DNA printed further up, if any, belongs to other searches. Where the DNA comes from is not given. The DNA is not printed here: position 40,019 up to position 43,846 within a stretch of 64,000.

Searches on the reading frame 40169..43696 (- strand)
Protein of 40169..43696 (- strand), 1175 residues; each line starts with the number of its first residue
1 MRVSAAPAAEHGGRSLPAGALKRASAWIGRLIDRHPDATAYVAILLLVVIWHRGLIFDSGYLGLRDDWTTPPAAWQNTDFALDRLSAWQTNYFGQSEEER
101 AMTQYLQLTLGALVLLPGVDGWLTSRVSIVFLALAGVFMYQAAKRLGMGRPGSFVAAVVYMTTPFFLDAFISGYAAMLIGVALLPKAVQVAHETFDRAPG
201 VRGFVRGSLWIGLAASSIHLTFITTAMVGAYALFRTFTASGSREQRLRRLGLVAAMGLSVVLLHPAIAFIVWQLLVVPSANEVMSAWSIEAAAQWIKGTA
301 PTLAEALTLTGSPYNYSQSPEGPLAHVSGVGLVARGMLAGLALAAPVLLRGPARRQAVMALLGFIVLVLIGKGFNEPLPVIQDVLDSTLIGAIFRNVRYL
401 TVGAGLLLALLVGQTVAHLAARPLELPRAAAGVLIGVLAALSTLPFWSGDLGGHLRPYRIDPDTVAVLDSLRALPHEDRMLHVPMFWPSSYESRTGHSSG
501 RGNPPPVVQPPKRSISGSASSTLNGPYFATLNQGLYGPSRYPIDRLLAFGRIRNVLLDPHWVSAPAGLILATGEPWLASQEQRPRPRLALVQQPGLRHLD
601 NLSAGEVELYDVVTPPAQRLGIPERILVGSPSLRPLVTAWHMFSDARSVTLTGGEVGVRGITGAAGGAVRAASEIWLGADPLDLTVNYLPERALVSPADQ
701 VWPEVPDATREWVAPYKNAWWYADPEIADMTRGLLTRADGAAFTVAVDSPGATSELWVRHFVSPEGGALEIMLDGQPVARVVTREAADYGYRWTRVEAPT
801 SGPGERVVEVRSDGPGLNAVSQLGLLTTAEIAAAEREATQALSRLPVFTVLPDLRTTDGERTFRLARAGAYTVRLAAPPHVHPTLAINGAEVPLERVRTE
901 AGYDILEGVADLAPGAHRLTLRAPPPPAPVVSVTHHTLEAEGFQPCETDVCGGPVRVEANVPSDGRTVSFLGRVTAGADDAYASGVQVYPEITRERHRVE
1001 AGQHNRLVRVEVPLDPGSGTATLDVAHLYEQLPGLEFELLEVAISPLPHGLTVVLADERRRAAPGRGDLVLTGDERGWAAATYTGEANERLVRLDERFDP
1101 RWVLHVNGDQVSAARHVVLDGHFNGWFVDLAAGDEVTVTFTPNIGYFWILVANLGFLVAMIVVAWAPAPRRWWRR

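Call 6: search_protein_families(library=pfam, proteins=[window:40169-43696:-], max_evalue=0.01)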
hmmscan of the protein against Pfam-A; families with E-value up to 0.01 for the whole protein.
window:40169-43696:- (1175 aa): 0 families

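Call 12: search_protein_families(library=ncbifam, proteins=[window:40169-43696:-], max_evalue=0.01)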
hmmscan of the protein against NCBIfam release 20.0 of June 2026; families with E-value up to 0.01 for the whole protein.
window:40169-43696:- (1175 aa): 0 families

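Call 69: search_solved_structures(query=window:40169-43696:-, max_evalue=0.01)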
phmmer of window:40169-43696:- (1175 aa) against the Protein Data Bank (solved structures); distinct sequences matched with E-value up to 0.01: 0.
